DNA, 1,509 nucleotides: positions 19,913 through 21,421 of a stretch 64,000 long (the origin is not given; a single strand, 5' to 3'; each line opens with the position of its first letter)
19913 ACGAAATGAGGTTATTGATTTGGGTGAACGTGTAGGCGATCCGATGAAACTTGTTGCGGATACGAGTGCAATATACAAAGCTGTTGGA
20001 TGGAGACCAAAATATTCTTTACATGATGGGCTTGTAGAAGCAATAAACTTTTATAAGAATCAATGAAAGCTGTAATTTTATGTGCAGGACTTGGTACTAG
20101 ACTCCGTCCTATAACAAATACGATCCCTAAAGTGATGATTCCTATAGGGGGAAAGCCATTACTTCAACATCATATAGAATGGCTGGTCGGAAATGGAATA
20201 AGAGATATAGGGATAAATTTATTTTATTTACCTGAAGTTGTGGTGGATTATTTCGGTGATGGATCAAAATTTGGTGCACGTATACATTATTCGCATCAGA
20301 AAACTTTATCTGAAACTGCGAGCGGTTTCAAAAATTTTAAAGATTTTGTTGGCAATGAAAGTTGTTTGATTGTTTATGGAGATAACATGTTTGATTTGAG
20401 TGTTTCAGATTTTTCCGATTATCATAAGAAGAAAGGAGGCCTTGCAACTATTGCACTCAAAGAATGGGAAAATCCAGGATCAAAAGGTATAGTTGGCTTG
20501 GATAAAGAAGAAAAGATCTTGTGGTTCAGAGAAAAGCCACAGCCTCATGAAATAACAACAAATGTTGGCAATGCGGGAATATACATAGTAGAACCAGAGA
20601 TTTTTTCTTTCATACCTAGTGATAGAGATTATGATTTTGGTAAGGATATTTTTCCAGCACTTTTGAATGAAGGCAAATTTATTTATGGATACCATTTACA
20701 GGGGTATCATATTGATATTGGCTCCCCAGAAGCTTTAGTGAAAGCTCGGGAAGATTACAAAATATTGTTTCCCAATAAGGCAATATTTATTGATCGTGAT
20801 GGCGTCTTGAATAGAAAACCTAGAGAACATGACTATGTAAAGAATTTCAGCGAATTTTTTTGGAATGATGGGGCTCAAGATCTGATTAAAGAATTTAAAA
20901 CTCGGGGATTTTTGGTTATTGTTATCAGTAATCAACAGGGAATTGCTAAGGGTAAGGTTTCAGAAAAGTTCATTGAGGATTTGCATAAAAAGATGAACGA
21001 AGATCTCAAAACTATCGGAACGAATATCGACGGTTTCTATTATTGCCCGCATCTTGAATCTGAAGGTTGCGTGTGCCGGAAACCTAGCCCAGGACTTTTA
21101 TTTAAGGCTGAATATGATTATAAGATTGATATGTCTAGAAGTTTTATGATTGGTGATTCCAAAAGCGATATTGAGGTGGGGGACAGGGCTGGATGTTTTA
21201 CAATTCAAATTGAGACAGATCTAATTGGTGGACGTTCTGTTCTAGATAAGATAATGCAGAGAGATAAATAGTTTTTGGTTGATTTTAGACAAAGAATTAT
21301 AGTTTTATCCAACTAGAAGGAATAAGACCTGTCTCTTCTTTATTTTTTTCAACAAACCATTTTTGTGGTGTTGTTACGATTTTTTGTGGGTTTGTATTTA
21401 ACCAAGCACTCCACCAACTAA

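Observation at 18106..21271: Nucleotide-sugar module: HddA/fucokinase-type GHMP kinase, GalE-like epimerase, and a nucleotidyltransferase fused to a GmhB-like phosphatase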

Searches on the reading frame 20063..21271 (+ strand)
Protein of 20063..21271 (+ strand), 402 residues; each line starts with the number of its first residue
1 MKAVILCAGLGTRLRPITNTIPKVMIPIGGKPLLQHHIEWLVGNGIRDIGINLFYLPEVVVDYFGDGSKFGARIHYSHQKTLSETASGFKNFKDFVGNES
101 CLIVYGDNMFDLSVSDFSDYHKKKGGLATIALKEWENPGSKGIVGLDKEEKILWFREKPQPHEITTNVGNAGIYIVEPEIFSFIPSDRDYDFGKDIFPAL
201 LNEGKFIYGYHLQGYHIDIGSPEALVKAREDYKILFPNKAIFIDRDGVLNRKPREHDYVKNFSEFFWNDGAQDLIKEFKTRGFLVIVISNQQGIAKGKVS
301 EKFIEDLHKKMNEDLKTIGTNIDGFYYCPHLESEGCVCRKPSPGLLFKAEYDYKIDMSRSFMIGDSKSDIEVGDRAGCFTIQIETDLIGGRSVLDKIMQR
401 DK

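Call 3: search_protein_families(library=pfam, proteins=[window:20063-21271:+], max_evalue=0.01)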
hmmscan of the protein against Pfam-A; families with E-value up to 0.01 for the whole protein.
window:20063-21271:+ (402 aa): 6 families
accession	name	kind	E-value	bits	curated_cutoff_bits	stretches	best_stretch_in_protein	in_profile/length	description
PF00483.29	NTP_transferase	-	2.7e-42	145.5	21.2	1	2-232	1-242/245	Nucleotidyl transferase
PF13242.12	Hydrolase_like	-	4.9e-10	39.6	22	1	337-386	1-51/75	HAD-hyrolase-like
PF08645.17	PNK3P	-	9.2e-09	35.7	22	1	244-367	6-127/161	Polynucleotide kinase 3 phosphatase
PF12804.13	NTP_transf_3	-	4.5e-06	27.4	27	1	3-108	1-96/160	MobA-like NTP transferase domain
PF00702.32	Hydrolase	-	6.8e-06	27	26.4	1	221-377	58-191/191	haloacid dehalogenase-like hydrolase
PF13419.12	HAD_2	-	8.5e-06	26.4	23.8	1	339-381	134-176/178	Haloacid dehalogenase-like hydrolase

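Call 4: search_protein_families(library=ncbifam, proteins=[window:20063-21271:+], max_evalue=0.01)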
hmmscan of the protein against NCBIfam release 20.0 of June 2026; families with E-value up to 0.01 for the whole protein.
window:20063-21271:+ (402 aa): 47 families (the best 25 are shown)
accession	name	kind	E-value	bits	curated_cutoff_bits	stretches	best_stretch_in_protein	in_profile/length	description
NF052502.1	man1P_GTase_Rv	exception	3.8e-44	151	440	1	2-231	2-229/352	mannose-1-phosphate guanylyltransferase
NF006506.0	PRK08942.1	equivalog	2.9e-43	147.5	178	1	238-380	3-144/182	D-glycero-beta-D-manno-heptose 1,7-bisphosphate 7-phosphatase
TIGR03992.1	Arch_glmU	subfamily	5.3e-40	137.5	292.1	1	1-230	1-225/393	bifunctional sugar-1-phosphate nucleotidylyltransferase/acetyltransferase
TIGR01208.1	rmlA_long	equivalog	9.5e-40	136.6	320.25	1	2-229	1-231/353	glucose-1-phosphate thymidylyltransferase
TIGR01656.1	Histidinol-ppas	subfamily_domain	3.9e-37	127.4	84.15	1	239-380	1-142/149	histidinol-phosphate phosphatase domain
TIGR00213.1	GmhB_yaeD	subfamily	4.3e-37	127.5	149.6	1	238-373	1-139/176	D-glycero-beta-D-manno-heptose 1,7-bisphosphate 7-phosphatase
NF045761.1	NAMPUrTaseMurU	equivalog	8e-36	124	250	1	1-228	1-223/226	N-acetylmuramate alpha-1-phosphate uridylyltransferase MurU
NF050049.1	HBPPhtaseGmhB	domain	4.2e-33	114.6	250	1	238-380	3-140/171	D-glycero-alpha-D-manno-heptose-1,7-bisphosphate 7-phosphatase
TIGR01662.1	HAD-SF-IIIA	subfamily_domain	8.1e-31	107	44.6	1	239-385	1-140/141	HAD-IIIA family hydrolase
NF041313.1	UDPGP_AglF_Halo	equivalog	3.1e-30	105.3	400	1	1-228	1-230/234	UTP--glucose-1-phosphate uridylyltransferase AglF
NF049965.1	GlMnHpPGnyltfHddC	equivalog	7e-29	101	300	1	1-224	1-213/221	D-glycero-D-manno-heptose 1-phosphate guanosyltransferase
TIGR02623.1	G1P_cyt_trans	equivalog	6.3e-25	88.1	300.25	2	83-215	104-228/255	glucose-1-phosphate cytidylyltransferase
NF003670.0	PRK05293.1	equivalog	8.1e-24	84.2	470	1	3-232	7-258/382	glucose-1-phosphate adenylyltransferase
NF005264.0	PRK06769.1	equivalog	1.7e-23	83.3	217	1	239-386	5-139/175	HAD-IIIA family hydrolase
NF003937.0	PRK05446.1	equivalog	1.7e-23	83.2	443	1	238-401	3-166/355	bifunctional histidinol-phosphatase/imidazoleglycerol-phosphate dehydratase HisB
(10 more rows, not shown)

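Call 11: find_encoding_contigs(protein=window:20063-21271:+, flank=10000, max_places=6)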
Protein window:20063-21271:+ (402 aa): no gene with exactly this product is on record in the collection.

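Call 12: find_homologous_proteins(query=window:20063-21271:+)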
Query window:20063-21271:+ (402 aa): 5204 proteins with E <= 0.001 among 7952 candidates; the best 120 are listed.
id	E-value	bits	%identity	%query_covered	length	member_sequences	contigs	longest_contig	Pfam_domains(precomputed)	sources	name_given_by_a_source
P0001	1.9e-276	934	100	100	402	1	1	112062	PF00483.30,PF00702.33,PF08645.18,PF13242.13,PF12804.14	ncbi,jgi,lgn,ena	ncbi:MAG: HAD-IIIA family hydrolase [Candidatus Paceibacterota bacterium]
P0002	1.3e-194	665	71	97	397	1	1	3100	PF00483.30,PF13419.13,PF00702.33,PF08645.18,PF13242.13,PF12804.14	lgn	-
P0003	5.2e-184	630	66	99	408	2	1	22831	PF00483.30,PF13419.13,PF00702.33,PF08645.18,PF13242.13,PF12804.14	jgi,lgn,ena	-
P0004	4.6e-182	624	65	99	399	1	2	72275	PF00483.30,PF13419.13,PF00702.33,PF08645.18,PF13242.13,PF12804.14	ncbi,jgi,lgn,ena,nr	ncbi:MAG: HAD-IIIA family hydrolase [Candidatus Pacebacteria bacterium]|jgi:histidinol-phosphate pho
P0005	2.0e-181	621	67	97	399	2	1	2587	PF00483.30,PF13419.13,PF00702.33,PF08645.18,PF13242.13,PF12804.14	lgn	-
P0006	3.9e-172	591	61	99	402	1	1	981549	PF00483.30,PF13419.13,PF00702.33,PF08645.18,PF13242.13,PF12804.14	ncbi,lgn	ncbi:MAG: HAD-IIIA family hydrolase [Patescibacteria group bacterium]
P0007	4.0e-161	555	58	100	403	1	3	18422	PF00483.30,PF13419.13,PF00702.33,PF08645.18,PF13242.13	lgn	-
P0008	2.8e-158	545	58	96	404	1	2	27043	PF00483.30,PF13419.13,PF00702.33,PF08645.18,PF13242.13,PF12804.14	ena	-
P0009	8.4e-124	432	72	60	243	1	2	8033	PF00483.30,PF12804.14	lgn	-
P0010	5.0e-123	429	74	60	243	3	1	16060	PF00483.30,PF12804.14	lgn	-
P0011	1.7e-112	394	70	60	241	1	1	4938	PF00483.30,PF12804.14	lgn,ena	-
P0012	3.6e-112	393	73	58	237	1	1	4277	PF00483.30,PF12804.14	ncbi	-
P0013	2.7e-108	381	71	57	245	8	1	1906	PF00483.30,PF12804.14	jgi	-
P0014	1.3e-104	368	66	59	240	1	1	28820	PF00483.30,PF12804.14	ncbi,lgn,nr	ncbi:MAG: nucleotidyltransferase family protein [Candidatus Vogelbacteria bacterium]|nr:nucleotidylt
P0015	1.5e-103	365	66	58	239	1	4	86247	PF00483.30,PF12804.14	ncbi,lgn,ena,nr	ncbi:MAG: nucleotidyltransferase family protein [Candidatus Taylorbacteria bacterium]|nr:nucleotidyl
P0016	6.8e-103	363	66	58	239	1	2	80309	PF00483.30,PF12804.14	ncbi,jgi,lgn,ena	-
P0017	1.8e-102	361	65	58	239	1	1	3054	PF00483.30,PF12804.14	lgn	-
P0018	1.0e-101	359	66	57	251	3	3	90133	PF00483.30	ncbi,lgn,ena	-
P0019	7.2e-99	349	64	60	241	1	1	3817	PF00483.30,PF12804.14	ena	-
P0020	8.3e-98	346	62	59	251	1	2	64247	PF00483.30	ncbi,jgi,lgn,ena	-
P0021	2.5e-95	338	63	58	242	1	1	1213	PF00483.30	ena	-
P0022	2.8e-93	331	61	58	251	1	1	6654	PF00483.30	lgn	-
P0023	7.3e-92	326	61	58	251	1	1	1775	PF00483.30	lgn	-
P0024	2.0e-87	312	57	57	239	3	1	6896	PF00483.30,PF12804.14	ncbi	-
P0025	2.2e-85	305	39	98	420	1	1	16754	PF00483.30,PF13419.13,PF00702.33,PF08645.18,PF13242.13,PF12804.14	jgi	jgi:mannose-1-phosphate guanylyltransferase/phosphomannomutase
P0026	2.7e-81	292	38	57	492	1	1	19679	PF00483.30,PF01128.26,PF12804.14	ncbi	-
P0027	7.3e-77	277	39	96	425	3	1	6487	PF00483.30,PF13419.13,PF00702.33,PF08645.18,PF13242.13,PF12804.14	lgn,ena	-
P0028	1.6e-76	276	37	96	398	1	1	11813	PF00483.30,PF13419.13,PF00702.33,PF08645.18,PF13242.13,PF12804.14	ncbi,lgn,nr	ncbi:MAG: D-glycero-beta-D-manno-heptose 1,7-bisphosphate 7-phosphatase [Fusobacteriaceae bacterium]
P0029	3.6e-76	275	39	96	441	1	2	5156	PF00483.30,PF13419.13,PF00702.33,PF08645.18,PF13242.13,PF12804.14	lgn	-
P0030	4.8e-76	274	37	96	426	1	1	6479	PF00483.30,PF13419.13,PF00702.33,PF13242.13,PF12804.14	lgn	-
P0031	6.1e-76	274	39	96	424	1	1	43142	PF00483.30,PF13419.13,PF00702.33,PF08645.18,PF13242.13,PF12804.14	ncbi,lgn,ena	-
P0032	9.7e-76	273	34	99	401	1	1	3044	PF00483.30,PF13419.13,PF00702.33,PF08645.18,PF13242.13,PF12804.14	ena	-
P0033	1.1e-75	273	38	100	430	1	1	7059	PF00483.30,PF13419.13,PF00702.33,PF13242.13,PF12804.14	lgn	-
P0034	3.5e-75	271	37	96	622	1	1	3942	PF00483.30,PF13419.13,PF00702.33,PF00485.25,PF08645.18,PF13242.13,PF12804.14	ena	-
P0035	8.6e-75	270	39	96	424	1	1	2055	PF00483.30,PF13419.13,PF08645.18,PF13242.13,PF12804.14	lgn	-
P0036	1.0e-74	270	38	96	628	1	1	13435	PF00483.30,PF13419.13,PF00702.33,PF00485.25,PF08645.18,PF13242.13,PF12804.14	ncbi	-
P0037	1.7e-74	269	36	99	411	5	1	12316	PF00483.30,PF13419.13,PF00702.33,PF08645.18,PF13242.13,PF12804.14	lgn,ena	-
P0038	2.7e-74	269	39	96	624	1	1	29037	PF00483.30,PF13419.13,PF00702.33,PF00485.25,PF08645.18,PF13242.13,PF12804.14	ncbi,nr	ncbi:MAG: HAD-IIIA family hydrolase [Bacteroidales bacterium]|nr:HAD-IIIA family hydrolase [Bacteroi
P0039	3.2e-74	268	36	100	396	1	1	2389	PF00483.30,PF13419.13,PF00702.33,PF08645.18,PF13242.13,PF12804.14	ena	-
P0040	6.4e-74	267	37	99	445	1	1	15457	PF00483.30,PF13419.13,PF00702.33,PF13242.13,PF12804.14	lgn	-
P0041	1.0e-73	267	38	99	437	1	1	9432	PF00483.30,PF13419.13,PF00702.33,PF08645.18,PF13242.13,PF12804.14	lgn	-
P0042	1.4e-73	266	37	98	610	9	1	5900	PF00483.30,PF13419.13,PF00702.33,PF00485.25,PF13238.13,PF08645.18,PF13242.13,PF12804.14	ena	-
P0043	2.5e-73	265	38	96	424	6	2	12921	PF00483.30,PF13419.13,PF00702.33,PF08645.18,PF13242.13,PF12804.14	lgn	-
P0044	2.5e-73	265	39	96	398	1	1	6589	PF00483.30,PF13419.13,PF00702.33,PF08645.18,PF13242.13,PF12804.14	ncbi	-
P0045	3.3e-73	265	36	97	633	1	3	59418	PF00483.30,PF13419.13,PF00485.25,PF08645.18,PF13242.13,PF12804.14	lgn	-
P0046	3.5e-73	265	38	96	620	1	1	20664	PF00483.30,PF13419.13,PF00485.25,PF08645.18,PF13242.13,PF12804.14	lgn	-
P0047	5.0e-73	264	36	96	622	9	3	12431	PF00483.30,PF13419.13,PF00702.33,PF13242.13,PF12804.14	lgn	-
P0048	5.4e-73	264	37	96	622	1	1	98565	PF00483.30,PF13419.13,PF00702.33,PF00485.25,PF08645.18,PF13242.13,PF12804.14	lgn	-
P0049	7.4e-73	264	41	59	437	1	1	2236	PF00483.30,PF13419.13,PF00702.33,PF13242.13,PF12804.14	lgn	-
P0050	7.7e-73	264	37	96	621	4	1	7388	PF00483.30,PF13419.13,PF00702.33,PF01128.26,PF00485.25,PF08645.18,PF13242.13,PF12804.14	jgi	-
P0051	1.0e-72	263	39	96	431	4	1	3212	PF00483.30,PF13419.13,PF00702.33,PF08645.18,PF13242.13,PF12804.14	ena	-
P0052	2.3e-72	262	38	96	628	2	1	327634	PF00483.30,PF13419.13,PF00702.33,PF00485.25,PF08645.18,PF13242.13,PF12804.14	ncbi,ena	-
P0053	2.4e-72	262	38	96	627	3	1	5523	PF00483.30,PF13419.13,PF00702.33,PF00485.25,PF08645.18,PF13242.13,PF12804.14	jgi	jgi:D,D-heptose 1,7-bisphosphate phosphatase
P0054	2.5e-72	262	36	96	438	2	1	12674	PF00483.30,PF13419.13,PF13242.13,PF12804.14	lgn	-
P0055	3.7e-72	262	38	95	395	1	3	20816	PF00483.30,PF13419.13,PF00702.33,PF08645.18,PF13242.13,PF12804.14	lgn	-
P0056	3.7e-72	261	37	97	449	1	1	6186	PF00483.30,PF13419.13,PF00702.33,PF08645.18,PF13242.13,PF12804.14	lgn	-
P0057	4.0e-72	261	36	95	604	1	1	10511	PF00483.30,PF13419.13,PF00702.33,PF00485.25,PF13238.13,PF08645.18,PF13242.13,PF12804.14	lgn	-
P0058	4.2e-72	261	37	98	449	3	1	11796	PF00483.30,PF13419.13,PF00702.33,PF08645.18,PF13242.13,PF12804.14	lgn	-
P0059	5.0e-72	261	37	96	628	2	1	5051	PF00483.30,PF13419.13,PF00702.33,PF00485.25,PF08645.18,PF13242.13,PF12804.14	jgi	-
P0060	5.7e-72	261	35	98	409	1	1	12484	PF00483.30,PF13419.13,PF00702.33,PF08645.18,PF13242.13,PF12804.14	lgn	-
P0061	6.0e-72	261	36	96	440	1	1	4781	PF00483.30,PF13419.13,PF00702.33,PF08645.18,PF13242.13,PF12804.14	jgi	-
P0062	6.9e-72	261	35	96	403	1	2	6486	PF00483.30,PF13419.13,PF13344.13,PF00702.33,PF08645.18,PF13242.13,PF12804.14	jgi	-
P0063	8.2e-72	260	38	96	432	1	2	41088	PF00483.30,PF13419.13,PF00702.33,PF13242.13,PF12804.14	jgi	-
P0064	8.5e-72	260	38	98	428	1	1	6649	PF00483.30,PF13419.13,PF00702.33,PF08645.18,PF13242.13,PF12804.14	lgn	-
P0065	9.0e-72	260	38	96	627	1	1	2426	PF00483.30,PF13419.13,PF00702.33,PF00485.25,PF08645.18,PF13242.13,PF12804.14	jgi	jgi:D,D-heptose 1,7-bisphosphate phosphatase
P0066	1.1e-71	260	36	98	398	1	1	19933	PF00483.30,PF13419.13,PF13344.13,PF00702.33,PF08645.18,PF13242.13,PF12804.14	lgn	-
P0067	1.1e-71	260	38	96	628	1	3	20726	PF00483.30,PF13419.13,PF00702.33,PF00485.25,PF08645.18,PF13242.13,PF12804.14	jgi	jgi:D,D-heptose 1,7-bisphosphate phosphatase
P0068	1.2e-71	260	37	96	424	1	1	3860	PF00483.30,PF13419.13,PF00702.33,PF08645.18,PF13242.13,PF12804.14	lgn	-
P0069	1.2e-71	260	38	96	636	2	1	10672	PF00483.30,PF13419.13,PF00702.33,PF00485.25,PF08645.18,PF13242.13,PF12804.14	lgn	-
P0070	1.3e-71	260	37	96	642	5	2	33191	PF00483.30,PF13419.13,PF00702.33,PF00485.25,PF08645.18,PF13242.13,PF12804.14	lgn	-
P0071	1.5e-71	260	36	96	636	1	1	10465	PF00483.30,PF13419.13,PF00702.33,PF00485.25,PF13242.13,PF12804.14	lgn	-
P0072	1.5e-71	259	37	97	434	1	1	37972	PF00483.30,PF13419.13,PF00702.33,PF08645.18,PF13242.13,PF12804.14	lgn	-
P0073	2.0e-71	259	35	96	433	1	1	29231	PF00483.30,PF13419.13,PF00702.33,PF13242.13,PF12804.14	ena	-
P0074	2.3e-71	259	35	100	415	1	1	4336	PF00483.30,PF13419.13,PF00702.33,PF08645.18,PF13242.13,PF12804.14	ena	-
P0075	2.5e-71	259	36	99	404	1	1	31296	PF00483.30,PF13419.13,PF13344.13,PF00702.33,PF08645.18,PF13242.13,PF12804.14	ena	-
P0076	2.9e-71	259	36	99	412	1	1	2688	PF00483.30,PF13419.13,PF13344.13,PF00702.33,PF08645.18,PF13242.13,PF12804.14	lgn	-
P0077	3.2e-71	258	37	96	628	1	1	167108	PF00483.30,PF13419.13,PF00702.33,PF00485.25,PF08645.18,PF13242.13,PF12804.14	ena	-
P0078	3.4e-71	258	37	95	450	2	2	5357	PF00483.30,PF13419.13,PF00702.33,PF08645.18,PF13242.13,PF12804.14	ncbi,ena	-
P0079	3.6e-71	258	36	97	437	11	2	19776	PF00483.30,PF13419.13,PF13242.13,PF12804.14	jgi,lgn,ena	-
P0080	3.9e-71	258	36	96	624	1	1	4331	PF00483.30,PF13419.13,PF00702.33,PF00485.25,PF08645.18,PF13242.13,PF12804.14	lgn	-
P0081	4.0e-71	258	38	96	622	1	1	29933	PF00483.30,PF13419.13,PF00702.33,PF00485.25,PF08645.18,PF13242.13,PF12804.14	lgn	-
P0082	4.4e-71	258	37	96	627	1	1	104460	PF00483.30,PF13419.13,PF00702.33,PF00485.25,PF08645.18,PF13242.13,PF12804.14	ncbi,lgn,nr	ncbi:MAG TPA: HAD-IIIA family hydrolase [Bacteroidales bacterium]|nr:HAD-IIIA family hydrolase [Bact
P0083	4.5e-71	258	36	96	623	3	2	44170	PF00483.30,PF13419.13,PF00702.33,PF00485.25,PF13242.13,PF12804.14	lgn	-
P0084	4.6e-71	258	34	99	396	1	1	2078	PF00483.30,PF13419.13,PF00702.33,PF08645.18,PF13242.13,PF12804.14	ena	-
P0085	5.5e-71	258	38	96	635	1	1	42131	PF00483.30,PF13419.13,PF00702.33,PF00485.25,PF13242.13,PF12804.14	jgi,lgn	jgi:D,D-heptose 1,7-bisphosphate phosphatase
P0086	5.7e-71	258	38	95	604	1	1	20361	PF00483.30,PF13419.13,PF00702.33,PF00485.25,PF13238.13,PF08645.18,PF13242.13,PF12804.14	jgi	-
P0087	5.9e-71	258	38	96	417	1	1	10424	PF00483.30,PF13419.13,PF00702.33,PF13242.13,PF12804.14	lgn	-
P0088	6.7e-71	257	36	96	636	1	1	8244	PF00483.30,PF13419.13,PF00702.33,PF00485.25,PF08645.18,PF13242.13,PF12804.14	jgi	jgi:D,D-heptose 1,7-bisphosphate phosphatase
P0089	7.0e-71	257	35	96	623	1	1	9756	PF00483.30,PF13419.13,PF00702.33,PF00485.25,PF08645.18,PF13242.13,PF12804.14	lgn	-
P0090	7.2e-71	257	37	96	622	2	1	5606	PF00483.30,PF13419.13,PF00702.33,PF00485.25,PF08645.18,PF13242.13,PF12804.14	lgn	-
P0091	7.5e-71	257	37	56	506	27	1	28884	PF00483.30,PF13419.13,PF00702.33,PF25084.2,PF24894.2,PF13242.13,PF12804.14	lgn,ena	-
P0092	8.1e-71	257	36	99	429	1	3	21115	PF00483.30,PF13419.13,PF00702.33,PF08645.18,PF13242.13,PF12804.14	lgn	-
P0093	9.5e-71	257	37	99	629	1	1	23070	PF00483.30,PF13419.13,PF00485.25,PF13242.13,PF12804.14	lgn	-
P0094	9.8e-71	257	36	96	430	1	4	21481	PF00483.30,PF13419.13,PF13242.13,PF12804.14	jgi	-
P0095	1.0e-70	257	38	96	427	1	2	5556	PF00483.30,PF13419.13,PF13242.13,PF12804.14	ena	-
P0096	1.1e-70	257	36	96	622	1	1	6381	PF00483.30,PF13419.13,PF00702.33,PF00485.25,PF08645.18,PF13242.13,PF12804.14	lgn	-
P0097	1.1e-70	257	36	96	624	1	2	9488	PF00483.30,PF13419.13,PF00702.33,PF00485.25,PF08645.18,PF13242.13,PF12804.14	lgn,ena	-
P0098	1.2e-70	257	37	97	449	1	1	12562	PF00483.30,PF13419.13,PF00702.33,PF13242.13,PF12804.14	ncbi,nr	ncbi:MAG: HAD-IIIA family hydrolase [Smithella sp.]|nr:HAD-IIIA family hydrolase [Smithella sp.]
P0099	1.2e-70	257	38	96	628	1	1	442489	PF00483.30,PF13419.13,PF00702.33,PF00485.25,PF08645.18,PF13242.13,PF12804.14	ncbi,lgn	-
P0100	1.3e-70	256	37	96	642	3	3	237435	PF00483.30,PF13419.13,PF00702.33,PF00485.25,PF08645.18,PF13242.13,PF12804.14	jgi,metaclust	jgi:D,D-heptose 1,7-bisphosphate phosphatase|metaclust:\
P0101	1.3e-70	256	38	96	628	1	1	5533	PF00483.30,PF13419.13,PF00702.33,PF00485.25,PF08645.18,PF13242.13,PF12804.14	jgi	jgi:D,D-heptose 1,7-bisphosphate phosphatase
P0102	1.3e-70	256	35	96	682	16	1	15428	PF00483.30,PF13419.13,PF00702.33,PF00485.25,PF08645.18,PF03308.23,PF13242.13,PF12804.14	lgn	-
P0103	1.4e-70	256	36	96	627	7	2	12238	PF00483.30,PF13419.13,PF00702.33,PF00485.25,PF08645.18,PF13242.13,PF12804.14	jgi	-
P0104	1.5e-70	256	38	96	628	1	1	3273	PF00483.30,PF13419.13,PF00702.33,PF00485.25,PF08645.18,PF13242.13,PF12804.14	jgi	jgi:D,D-heptose 1,7-bisphosphate phosphatase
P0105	1.5e-70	256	37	96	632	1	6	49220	PF00483.30,PF13419.13,PF00702.33,PF00485.25,PF08645.18,PF13242.13,PF12804.14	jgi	jgi:D,D-heptose 1,7-bisphosphate phosphatase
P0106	1.5e-70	256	36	99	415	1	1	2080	PF00483.30,PF13419.13,PF00702.33,PF08645.18,PF13242.13,PF12804.14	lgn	-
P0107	1.6e-70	256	35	95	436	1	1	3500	PF00483.30,PF13419.13,PF00702.33,PF13242.13,PF12804.14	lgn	-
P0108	1.7e-70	256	36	96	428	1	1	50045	PF00483.30,PF13419.13,PF00702.33,PF08645.18,PF13242.13,PF12804.14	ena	-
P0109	2.0e-70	256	36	99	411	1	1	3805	PF00483.30,PF13419.13,PF00702.33,PF08645.18,PF13242.13,PF12804.14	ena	-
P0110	2.3e-70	256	36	96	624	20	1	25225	PF00483.30,PF13419.13,PF00702.33,PF00485.25,PF08645.18,PF13242.13,PF12804.14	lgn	-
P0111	3.4e-70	255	39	96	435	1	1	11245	PF00483.30,PF13419.13,PF08645.18,PF13242.13,PF12804.14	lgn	-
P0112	4.1e-70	255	36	95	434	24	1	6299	PF00483.30,PF13419.13,PF00702.33,PF08645.18,PF13242.13,PF12804.14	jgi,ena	-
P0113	4.2e-70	255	36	96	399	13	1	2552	PF00483.30,PF13419.13,PF00702.33,PF08645.18,PF13242.13,PF12804.14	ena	-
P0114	4.6e-70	255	37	97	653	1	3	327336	PF00483.30,PF13419.13,PF06414.19,PF00702.33,PF00485.25,PF08645.18,PF13242.13,PF12804.14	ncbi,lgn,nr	ncbi:MAG: HAD-IIIA family hydrolase [Bacteroidetes bacterium]|nr:HAD-IIIA family hydrolase [Bacteroi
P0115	4.7e-70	255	38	95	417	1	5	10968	PF00483.30,PF13419.13,PF00702.33,PF13242.13,PF12804.14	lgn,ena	-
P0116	4.9e-70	255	34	96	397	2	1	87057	PF00483.30,PF13419.13,PF00702.33,PF08645.18,PF13242.13,PF12804.14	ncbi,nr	ncbi:HAD-IIIA family hydrolase [Candidatus Falkowbacteria bacterium]|nr:HAD-IIIA family hydrolase [C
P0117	5.0e-70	254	37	96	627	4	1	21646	PF00483.30,PF13419.13,PF00702.33,PF00485.25,PF13242.13,PF12804.14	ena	-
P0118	5.6e-70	254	37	96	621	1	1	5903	PF00483.30,PF13419.13,PF00702.33,PF00485.25,PF13242.13,PF12804.14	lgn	-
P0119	6.0e-70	254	37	96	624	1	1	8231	PF00483.30,PF13419.13,PF00702.33,PF00485.25,PF08645.18,PF13242.13,PF12804.14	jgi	jgi:D,D-heptose 1,7-bisphosphate phosphatase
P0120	6.3e-70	254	34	99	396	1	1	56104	PF00483.30,PF13419.13,PF00702.33,PF08645.18,PF13242.13,PF12804.14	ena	-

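Call 13: find_encoding_contigs(protein=P0001, flank=10000, max_places=4)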
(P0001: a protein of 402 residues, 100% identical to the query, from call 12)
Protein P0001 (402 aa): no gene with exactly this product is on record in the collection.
